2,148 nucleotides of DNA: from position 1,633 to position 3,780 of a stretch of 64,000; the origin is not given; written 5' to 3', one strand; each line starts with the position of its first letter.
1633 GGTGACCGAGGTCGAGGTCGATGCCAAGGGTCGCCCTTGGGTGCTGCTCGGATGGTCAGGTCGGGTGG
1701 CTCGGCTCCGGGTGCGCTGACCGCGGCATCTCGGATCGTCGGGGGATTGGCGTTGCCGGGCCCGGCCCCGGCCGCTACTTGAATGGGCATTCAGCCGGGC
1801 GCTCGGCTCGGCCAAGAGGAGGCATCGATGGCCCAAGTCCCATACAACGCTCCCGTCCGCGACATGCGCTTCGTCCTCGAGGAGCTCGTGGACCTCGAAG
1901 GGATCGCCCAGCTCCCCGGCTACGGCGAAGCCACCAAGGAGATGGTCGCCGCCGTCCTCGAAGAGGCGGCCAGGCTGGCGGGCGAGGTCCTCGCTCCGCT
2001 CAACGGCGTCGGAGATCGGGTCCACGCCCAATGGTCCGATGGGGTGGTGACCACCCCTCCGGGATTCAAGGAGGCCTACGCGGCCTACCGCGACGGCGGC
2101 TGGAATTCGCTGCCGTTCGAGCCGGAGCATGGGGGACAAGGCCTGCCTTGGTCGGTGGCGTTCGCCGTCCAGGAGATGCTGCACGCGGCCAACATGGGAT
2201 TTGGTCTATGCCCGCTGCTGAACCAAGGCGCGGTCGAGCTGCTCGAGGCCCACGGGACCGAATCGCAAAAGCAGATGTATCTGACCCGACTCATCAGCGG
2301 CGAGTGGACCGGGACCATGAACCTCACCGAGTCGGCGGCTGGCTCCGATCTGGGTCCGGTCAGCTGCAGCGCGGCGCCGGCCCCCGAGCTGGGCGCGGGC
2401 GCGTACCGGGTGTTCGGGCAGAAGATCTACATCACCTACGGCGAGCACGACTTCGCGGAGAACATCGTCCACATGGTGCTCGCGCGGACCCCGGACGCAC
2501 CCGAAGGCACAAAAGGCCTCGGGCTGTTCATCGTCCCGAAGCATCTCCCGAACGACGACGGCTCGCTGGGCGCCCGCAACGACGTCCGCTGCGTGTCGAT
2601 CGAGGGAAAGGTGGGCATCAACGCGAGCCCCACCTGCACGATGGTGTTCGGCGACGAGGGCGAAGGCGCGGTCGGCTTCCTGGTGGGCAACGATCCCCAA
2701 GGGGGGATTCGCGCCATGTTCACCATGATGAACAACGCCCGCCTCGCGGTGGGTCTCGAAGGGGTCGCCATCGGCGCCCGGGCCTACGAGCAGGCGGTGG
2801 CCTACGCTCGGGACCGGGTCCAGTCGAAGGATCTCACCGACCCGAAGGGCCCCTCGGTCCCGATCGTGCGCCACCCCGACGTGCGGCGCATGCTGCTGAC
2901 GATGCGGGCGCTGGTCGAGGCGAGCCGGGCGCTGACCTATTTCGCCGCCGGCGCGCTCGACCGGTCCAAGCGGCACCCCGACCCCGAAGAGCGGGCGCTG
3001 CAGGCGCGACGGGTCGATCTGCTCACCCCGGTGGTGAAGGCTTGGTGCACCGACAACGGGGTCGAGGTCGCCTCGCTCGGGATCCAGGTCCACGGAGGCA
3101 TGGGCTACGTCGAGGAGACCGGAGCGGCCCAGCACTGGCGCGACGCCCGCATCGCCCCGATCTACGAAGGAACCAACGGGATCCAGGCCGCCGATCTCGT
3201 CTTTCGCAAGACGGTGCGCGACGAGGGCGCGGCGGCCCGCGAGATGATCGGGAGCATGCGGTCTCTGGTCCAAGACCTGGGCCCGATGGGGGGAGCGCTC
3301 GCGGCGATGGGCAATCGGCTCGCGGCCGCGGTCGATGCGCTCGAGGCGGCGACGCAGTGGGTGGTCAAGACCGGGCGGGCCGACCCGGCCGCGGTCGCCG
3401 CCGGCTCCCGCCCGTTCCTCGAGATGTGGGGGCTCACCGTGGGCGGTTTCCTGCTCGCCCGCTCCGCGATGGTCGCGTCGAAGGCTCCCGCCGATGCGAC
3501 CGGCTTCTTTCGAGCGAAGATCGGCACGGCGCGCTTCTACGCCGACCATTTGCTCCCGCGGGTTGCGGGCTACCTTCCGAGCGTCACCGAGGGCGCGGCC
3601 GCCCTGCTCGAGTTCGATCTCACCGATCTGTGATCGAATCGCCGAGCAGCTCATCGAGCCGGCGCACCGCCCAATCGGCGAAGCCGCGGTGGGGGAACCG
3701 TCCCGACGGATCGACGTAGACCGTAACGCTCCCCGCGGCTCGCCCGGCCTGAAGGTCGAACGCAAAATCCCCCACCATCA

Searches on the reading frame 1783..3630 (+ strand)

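Call 64: search_protein_families(library=ncbifam, proteins=[window:1783-3630:+], max_evalue=0.001)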
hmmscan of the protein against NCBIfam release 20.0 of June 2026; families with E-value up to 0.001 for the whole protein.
window:1783-3630:+ (616 aa): 19 families
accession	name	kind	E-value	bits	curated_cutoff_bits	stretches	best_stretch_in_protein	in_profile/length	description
NF042972.1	AcrlCoAredClosAcrC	equivalog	4.8e-36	124.2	640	1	108-468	51-368/378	acryloyl-CoA reductase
NF058590.1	AcCoDHFadEBacil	equivalog_domain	2.1e-26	92.6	600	1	156-478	116-415/586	acyl-CoA dehydrogenase FadE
NF042439.1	SulpropCoADesulf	equivalog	6.9e-25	87.6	600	1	114-468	45-362/379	3-sulfinopropanoyl-CoA desulfinase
NF008594.0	PRK11561.1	equivalog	1.2e-22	79.9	545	1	135-480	134-442/540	isovaleryl-CoA dehydrogenase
NF043006.1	CyhCrbnylCoADH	equivalog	1e-21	77.4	650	1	148-481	92-378/380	cyclohexane-1-carbonyl-CoA dehydrogenase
NF008997.0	PRK12341.1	equivalog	1.9e-20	73.3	537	1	97-467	41-367/382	acyl-CoA dehydrogenase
NF045552.1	GlutCoADH_Des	equivalog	4.5e-19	68.9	470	1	114-467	58-370/387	glutaryl-CoA dehydrogenase Acd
NF053553.1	prodigi_MBC_PigA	equivalog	4.8e-17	62.2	500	1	104-473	47-375/381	prodigiosin MBC biosynthesis dehydrogenase PigA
NF045652.1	ProlPCPDhRedW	equivalog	1.5e-16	60.2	650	1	115-471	53-368/376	L-prolyl-[peptidyl-carrier protein] dehydrogenase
TIGR03207.1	cyc_hxne_CoA_dh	equivalog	1.8e-12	46.7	575.35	1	113-364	52-283/372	cyclohexanecarboxyl-CoA dehydrogenase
TIGR04022.1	sulfur_SfnB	equivalog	6.4e-09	35.2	430.9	1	369-458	277-362/391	SfnB family sulfur acquisition oxidoreductase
NF002885.1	PRK03354.1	equivalog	4.6e-08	32.5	540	1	106-468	50-365/378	crotonobetainyl-CoA dehydrogenase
NF007000.1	PRK09463.1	subfamily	1.3e-07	30.4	600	1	149-193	131-175/726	acyl-CoA dehydrogenase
TIGR03203.1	pimD_small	equivalog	6.6e-07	28.7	652.7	1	99-446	43-346/378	pimeloyl-CoA dehydrogenase small subunit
NF009586.0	PRK13026.1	subfamily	2.6e-05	22.7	608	1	149-193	166-210/777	acyl-CoA dehydrogenase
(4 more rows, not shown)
